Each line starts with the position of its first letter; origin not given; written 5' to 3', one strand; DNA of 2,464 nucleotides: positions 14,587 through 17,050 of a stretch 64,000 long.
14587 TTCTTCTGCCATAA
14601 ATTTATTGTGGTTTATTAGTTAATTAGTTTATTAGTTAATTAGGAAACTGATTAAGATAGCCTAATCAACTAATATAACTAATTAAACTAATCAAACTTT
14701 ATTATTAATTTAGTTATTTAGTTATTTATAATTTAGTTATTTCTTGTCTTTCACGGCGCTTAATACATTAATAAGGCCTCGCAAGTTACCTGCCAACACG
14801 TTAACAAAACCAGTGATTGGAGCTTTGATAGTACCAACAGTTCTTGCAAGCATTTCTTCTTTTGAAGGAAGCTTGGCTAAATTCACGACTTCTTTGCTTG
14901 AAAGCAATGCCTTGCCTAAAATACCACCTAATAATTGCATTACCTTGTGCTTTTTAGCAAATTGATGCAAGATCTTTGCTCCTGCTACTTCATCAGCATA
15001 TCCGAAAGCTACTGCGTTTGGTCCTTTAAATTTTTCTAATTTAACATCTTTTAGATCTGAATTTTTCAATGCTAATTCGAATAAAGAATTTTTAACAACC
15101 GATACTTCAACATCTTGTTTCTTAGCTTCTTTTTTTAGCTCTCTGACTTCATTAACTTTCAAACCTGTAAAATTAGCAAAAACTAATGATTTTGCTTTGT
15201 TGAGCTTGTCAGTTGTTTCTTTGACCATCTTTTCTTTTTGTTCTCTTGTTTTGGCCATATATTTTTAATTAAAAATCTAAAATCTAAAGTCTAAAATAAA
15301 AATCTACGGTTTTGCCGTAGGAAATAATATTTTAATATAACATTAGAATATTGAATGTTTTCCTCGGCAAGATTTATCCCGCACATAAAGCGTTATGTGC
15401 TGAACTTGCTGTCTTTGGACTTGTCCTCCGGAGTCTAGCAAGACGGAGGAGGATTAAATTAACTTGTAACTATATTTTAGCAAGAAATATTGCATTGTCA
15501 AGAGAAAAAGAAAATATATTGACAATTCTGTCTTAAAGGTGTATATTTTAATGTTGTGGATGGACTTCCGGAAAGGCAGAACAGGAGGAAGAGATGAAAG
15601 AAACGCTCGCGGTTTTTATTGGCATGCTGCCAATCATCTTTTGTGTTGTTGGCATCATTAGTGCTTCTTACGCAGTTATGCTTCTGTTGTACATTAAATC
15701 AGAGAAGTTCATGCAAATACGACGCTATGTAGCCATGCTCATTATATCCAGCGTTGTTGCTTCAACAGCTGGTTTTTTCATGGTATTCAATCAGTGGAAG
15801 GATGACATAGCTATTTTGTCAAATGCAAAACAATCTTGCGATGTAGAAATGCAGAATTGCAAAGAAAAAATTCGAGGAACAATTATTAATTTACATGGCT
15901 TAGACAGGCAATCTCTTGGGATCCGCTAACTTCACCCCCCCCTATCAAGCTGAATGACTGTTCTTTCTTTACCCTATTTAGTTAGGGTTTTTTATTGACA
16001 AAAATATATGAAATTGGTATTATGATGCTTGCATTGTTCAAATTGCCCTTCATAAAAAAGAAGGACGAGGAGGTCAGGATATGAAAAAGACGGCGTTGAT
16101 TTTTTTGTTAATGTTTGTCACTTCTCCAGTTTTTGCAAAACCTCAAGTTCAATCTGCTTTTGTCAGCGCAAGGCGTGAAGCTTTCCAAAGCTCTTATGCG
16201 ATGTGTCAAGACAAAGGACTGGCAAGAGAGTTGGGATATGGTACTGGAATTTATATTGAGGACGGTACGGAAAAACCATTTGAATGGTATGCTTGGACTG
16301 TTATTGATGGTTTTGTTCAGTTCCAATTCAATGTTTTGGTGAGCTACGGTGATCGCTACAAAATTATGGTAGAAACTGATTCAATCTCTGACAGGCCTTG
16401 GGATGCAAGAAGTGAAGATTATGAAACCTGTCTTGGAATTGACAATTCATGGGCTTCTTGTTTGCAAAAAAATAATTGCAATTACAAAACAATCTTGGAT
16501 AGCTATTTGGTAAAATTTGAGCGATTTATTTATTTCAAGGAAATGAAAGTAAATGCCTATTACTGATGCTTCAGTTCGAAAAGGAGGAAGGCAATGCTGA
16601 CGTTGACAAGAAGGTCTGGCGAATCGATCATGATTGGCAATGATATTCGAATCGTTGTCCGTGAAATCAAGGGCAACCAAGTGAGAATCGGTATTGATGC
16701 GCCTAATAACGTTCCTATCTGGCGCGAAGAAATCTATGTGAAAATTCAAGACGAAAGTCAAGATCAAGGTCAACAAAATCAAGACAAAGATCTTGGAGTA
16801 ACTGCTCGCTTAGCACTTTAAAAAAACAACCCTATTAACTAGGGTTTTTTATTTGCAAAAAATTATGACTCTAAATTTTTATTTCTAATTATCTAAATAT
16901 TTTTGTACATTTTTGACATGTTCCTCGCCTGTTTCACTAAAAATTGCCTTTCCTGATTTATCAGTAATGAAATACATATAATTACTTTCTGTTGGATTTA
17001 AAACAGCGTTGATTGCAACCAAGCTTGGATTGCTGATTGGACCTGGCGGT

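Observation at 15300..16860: CsrA island (membrane protein, secreted protein, CsrA) with GGA-dense leaders, in a genome with no flagellar/FliW context in the window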

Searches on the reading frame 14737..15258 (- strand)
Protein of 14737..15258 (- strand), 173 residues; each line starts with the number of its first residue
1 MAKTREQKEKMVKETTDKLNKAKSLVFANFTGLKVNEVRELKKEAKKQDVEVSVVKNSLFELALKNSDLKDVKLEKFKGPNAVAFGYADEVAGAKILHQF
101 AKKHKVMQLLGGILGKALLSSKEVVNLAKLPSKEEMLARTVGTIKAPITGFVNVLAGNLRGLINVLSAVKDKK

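Call 6: search_protein_families(library=pfam, proteins=[window:14737-15258:-], max_evalue=0.01)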
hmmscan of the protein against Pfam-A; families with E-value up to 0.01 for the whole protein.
window:14737-15258:- (173 aa): 1 family
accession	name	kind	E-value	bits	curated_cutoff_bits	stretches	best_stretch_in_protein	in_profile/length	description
PF00466.25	Ribosomal_L10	-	5.1e-23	81.5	22.8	1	3-102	1-100/100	Ribosomal protein L10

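Call 24: find_related_loci(query=window:14737-15258:-, collection=genome_contigs, flank=6000)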
Query window:14737-15258:- (173 aa) in genome_contigs; peptide patterns used: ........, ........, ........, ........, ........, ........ (x = any residue, [..] = any of these).
294 stretches matched a pattern; 38 encode a relative of the query (tblastn E <= 1e-3); 38 distinct loci.
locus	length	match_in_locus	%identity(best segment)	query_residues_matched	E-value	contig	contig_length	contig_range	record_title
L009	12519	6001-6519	89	1-173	1e-97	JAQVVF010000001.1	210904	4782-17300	MAG: Patescibacteria group bacterium isolate STF1_73 NODE_49_length_210904_cov_5.972502_Sandtown_F1, whole genome shotgu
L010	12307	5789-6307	69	1-173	7e-76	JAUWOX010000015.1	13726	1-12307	MAG: bacterium isolate CSMAG_2461 CSMAG_2461_k141_744451_length_13726_cov_6.0000, whole genome shotgun sequence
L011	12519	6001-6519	55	1-173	3e-59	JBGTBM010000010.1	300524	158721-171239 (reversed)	MAG: Patescibacteria group bacterium isolate JTS-AC97 k141_3103218, whole genome shotgun sequence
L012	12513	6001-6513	52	1-173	1e-50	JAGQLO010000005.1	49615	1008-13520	MAG: Candidatus Doudnabacteria bacterium isolate HKST-UBA18 NODE_5_length_49615_cov_7.494852, whole genome shotgun seque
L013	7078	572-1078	49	4-173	1e-49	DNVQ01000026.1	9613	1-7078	MAG TPA_asm: Candidatus Moraniibacteriota bacterium isolate UBA12141 contig_2327, whole genome shotgun sequence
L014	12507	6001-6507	49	4-173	1e-49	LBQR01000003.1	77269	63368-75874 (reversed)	MAG: Candidatus Moranbacteria bacterium GW2011_GWF2_35_54 UR83_C0003, whole genome shotgun sequence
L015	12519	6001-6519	50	1-173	7e-49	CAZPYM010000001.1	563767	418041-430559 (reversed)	MAG TPA_asm: uncultured Gammaproteobacteria bacterium isolate SRP178699_co1_170 genome assembly, contig: NODE_1_length_5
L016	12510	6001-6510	49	3-173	4e-46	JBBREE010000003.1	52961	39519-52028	MAG: Candidatus Moraniibacteriota bacterium isolate Co_metawrap_2488 Cmw_2488_k141_4555051_length_52961_cov_11.0000, who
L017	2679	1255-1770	47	1-173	2e-45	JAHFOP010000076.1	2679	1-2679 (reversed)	MAG: Candidatus Moraniibacteriota bacterium isolate nzgw506 NODE_63395_length_2680_cov_2.771395, whole genome shotgun se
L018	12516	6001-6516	49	1-173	2e-44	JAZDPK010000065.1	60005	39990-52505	MAG: Parcubacteria group bacterium isolate MEGAHIT-group-0.83 k141_17946539, whole genome shotgun sequence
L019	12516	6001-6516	46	1-173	5e-44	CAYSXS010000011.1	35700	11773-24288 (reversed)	MAG TPA_asm: uncultured Gammaproteobacteria bacterium isolate SRP104257_co1_382 genome assembly, contig: NODE_461_length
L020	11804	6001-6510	46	3-173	2e-43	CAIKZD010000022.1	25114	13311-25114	uncultured bacterium isolate AlinenLipids_bin-5474 genome assembly, contig: bin-5474:22/22, whole genome shotgun sequenc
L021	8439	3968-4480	45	1-172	1e-42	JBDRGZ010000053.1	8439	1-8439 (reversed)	MAG: Patescibacteria group bacterium isolate MEGAHIT-group-1.476 k141_1441080, whole genome shotgun sequence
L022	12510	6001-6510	44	3-173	8e-43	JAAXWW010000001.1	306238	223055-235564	MAG: Candidatus Moraniibacteriota bacterium isolate W9_Combined_metabat2_046 W9_Combined_metabat2_046_NODE_11, whole gen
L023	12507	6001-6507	48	4-173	2e-48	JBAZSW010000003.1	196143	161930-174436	MAG: Parcubacteria group bacterium isolate SO_2017_GW1_184 NODE_544_length_196143_cov_5.876944_OW334_2017, whole genome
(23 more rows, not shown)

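Call 59: search_protein_families(library=pfam, proteins=[L009:5366-5692:-], max_evalue=1)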
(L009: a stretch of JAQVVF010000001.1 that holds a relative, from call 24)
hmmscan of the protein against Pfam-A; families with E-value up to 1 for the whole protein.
L009:5366-5692:- (108 aa): 6 families
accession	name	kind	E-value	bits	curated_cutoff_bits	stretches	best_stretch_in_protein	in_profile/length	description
PF17353.8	DUF5381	-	0.023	14.9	26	1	13-78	12-78/170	Family of unknown function (DUF5381)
PF13567.11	DUF4131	-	0.062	13.4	31.6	1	17-57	7-45/165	Domain of unknown function (DUF4131)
PF12911.12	OppC_N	-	0.073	13.4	23.9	1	38-72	11-45/53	N-terminal TM domain of oligopeptide transport permease C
PF00335.26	Tetraspanin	-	0.086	12.9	32.1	1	7-73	3-76/225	Tetraspanin family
PF05140.19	ResB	-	0.14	11.3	24.6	1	42-73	3-31/486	ResB-like family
PF12698.13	ABC2_membrane_3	-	0.75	9.3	31.6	1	7-63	215-261/347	ABC-2 family transporter protein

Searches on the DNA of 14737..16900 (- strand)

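Call 23: search_rna_families(source=window, start=15200, end=16900, threshold=evalue, max_evalue=10, show_alignments=2)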
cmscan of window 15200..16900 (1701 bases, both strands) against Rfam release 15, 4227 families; matches with E-value up to 10: 12.
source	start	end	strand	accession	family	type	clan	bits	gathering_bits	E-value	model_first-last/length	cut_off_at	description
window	15288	15436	-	RF00557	L10_leader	Cis-reg; leader;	-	38.2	44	0.00034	1-138/138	no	Ribosomal protein L10 leader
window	15989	16058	-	RF01597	snoR22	Gene; snRNA; snoRNA; CD-box;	-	24.6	50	1.7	1-83/83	no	small nucleolar RNA snoR22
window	15305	15377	+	RF00899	mir-235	Gene; miRNA;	-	22.6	75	0.29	1-77/77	no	mir-235 microRNA precursor family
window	15309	15375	+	RF03476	mir-7360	Gene; miRNA;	-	21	47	0.8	1-59/59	no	mir-7360 microRNA precursor family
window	15817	15910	+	RF01588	snoR13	Gene; snRNA; snoRNA; CD-box;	-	20.3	60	7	1-105/105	no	small nucleolar RNA snoR13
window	16065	16170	+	RF02287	TtnuCD10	Gene; snRNA; snoRNA; CD-box;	-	19.2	85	9.5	1-117/117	no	Tetrahymena snoRNA TtnuCD10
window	15423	15510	+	RF00432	SNORA51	Gene; snRNA; snoRNA; HACA-box;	-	17.2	50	3.5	1-133/133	no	Small nucleolar RNA SNORA51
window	15617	15660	+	RF01299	SNORD2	Gene; snRNA; snoRNA; CD-box;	CL00072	17.1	37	6.5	1-69/69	no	Small nucleolar RNA SNORD2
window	16815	16850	+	RF02438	SpF51_sRNA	Gene; sRNA;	-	17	50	6.7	1-45/45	no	Streptococcus sRNA SpF51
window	15207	15239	-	RF00173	Hairpin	Gene; ribozyme;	-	16.8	65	4.1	1-52/52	no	Hairpin ribozyme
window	15260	15325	+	RF00278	SNORD50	Gene; snRNA; snoRNA; CD-box;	-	15.9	42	8.4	1-72/72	no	Small nucleolar RNA SNORD50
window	16233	16281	+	RF02596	cyano_het_sRNA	Gene; sRNA;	-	15.2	35.7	8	1-56/56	no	Cyanobacteria heterocyst sRNA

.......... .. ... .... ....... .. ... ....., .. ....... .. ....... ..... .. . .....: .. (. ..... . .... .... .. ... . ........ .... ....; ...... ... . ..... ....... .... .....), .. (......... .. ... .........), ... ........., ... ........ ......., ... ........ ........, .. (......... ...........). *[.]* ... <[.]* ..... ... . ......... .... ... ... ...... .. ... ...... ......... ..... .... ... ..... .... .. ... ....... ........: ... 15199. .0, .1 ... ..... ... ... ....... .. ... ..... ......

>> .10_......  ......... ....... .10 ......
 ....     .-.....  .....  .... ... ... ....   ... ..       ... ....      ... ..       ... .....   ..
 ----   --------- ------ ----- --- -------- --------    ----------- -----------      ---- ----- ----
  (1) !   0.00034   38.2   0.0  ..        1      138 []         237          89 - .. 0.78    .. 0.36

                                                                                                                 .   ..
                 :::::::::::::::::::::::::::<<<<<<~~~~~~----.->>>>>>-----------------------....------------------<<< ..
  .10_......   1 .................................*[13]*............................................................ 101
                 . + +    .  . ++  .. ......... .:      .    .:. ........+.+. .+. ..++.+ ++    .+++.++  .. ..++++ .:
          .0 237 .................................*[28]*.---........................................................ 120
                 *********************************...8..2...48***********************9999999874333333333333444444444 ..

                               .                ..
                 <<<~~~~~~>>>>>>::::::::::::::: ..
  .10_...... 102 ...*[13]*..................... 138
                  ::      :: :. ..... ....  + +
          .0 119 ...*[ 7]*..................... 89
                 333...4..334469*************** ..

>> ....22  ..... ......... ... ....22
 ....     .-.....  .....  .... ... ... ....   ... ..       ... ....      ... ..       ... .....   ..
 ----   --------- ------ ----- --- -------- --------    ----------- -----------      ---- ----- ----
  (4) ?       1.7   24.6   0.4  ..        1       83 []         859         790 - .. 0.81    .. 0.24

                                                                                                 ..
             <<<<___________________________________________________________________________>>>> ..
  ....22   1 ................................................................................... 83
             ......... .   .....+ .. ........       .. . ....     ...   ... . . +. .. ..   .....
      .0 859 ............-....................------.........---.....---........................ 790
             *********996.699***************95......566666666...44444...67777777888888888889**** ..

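Call 90: search_rna_families(sources=[L009, L010, L011, L012, L046], threshold=evalue, max_evalue=0.01)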
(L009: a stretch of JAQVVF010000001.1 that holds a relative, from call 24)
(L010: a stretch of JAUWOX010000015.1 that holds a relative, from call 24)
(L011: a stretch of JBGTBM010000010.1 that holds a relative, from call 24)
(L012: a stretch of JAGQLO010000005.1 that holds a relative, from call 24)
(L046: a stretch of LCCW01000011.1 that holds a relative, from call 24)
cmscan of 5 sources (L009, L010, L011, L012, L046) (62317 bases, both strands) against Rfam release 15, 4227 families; matches with E-value up to 0.01: 4.
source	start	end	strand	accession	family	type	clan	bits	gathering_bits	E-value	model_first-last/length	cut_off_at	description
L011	5777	5933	+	RF00557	L10_leader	Cis-reg; leader;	-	59.5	44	5.7e-07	1-138/138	no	Ribosomal protein L10 leader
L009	5816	5965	+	RF00557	L10_leader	Cis-reg; leader;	-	45.8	44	0.00035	1-138/138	no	Ribosomal protein L10 leader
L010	5624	5767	+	RF00557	L10_leader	Cis-reg; leader;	-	45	44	0.0005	1-138/138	no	Ribosomal protein L10 leader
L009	7163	7278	+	RF01808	MicX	Gene; sRNA;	-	32.7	75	0.002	1-194/194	no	MicX Vibrio cholerae sRNA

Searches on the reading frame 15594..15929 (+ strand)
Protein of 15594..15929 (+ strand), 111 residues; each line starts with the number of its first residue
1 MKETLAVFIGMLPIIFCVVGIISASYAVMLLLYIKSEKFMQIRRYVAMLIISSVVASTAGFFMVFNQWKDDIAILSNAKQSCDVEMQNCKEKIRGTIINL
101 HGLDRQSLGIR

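Call 6: search_protein_families(library=pfam, proteins=[window:15594-15929:+], max_evalue=0.01)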
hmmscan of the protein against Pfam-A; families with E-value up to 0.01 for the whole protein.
window:15594-15929:+ (111 aa): 0 families

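Call 59: search_protein_families(library=pfam, proteins=[window:15594-15929:+], max_evalue=1)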
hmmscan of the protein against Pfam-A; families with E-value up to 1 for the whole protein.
window:15594-15929:+ (111 aa): 2 families
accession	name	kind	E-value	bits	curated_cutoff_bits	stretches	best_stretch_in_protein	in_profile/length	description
PF19529.4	DUF6057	-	0.03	13.6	29.8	1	5-61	148-203/569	Family of unknown function (DUF6057)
PF22571.1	LiaI-LiaF-TM_PspC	-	0.24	11.6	27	1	5-65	30-92/142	PspC transmembrane region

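Call 92: search_protein_families(library=ncbifam, proteins=[window:15594-15929:+], max_evalue=0.01)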
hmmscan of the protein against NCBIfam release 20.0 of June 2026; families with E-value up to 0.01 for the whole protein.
window:15594-15929:+ (111 aa): 1 family
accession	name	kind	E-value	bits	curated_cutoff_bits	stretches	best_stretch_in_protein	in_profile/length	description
TIGR01995.1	PTS-II-ABC-beta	subfamily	0.0015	17.1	614.7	1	26-101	408-485/618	beta-glucoside-specific PTS transporter subunit IIABC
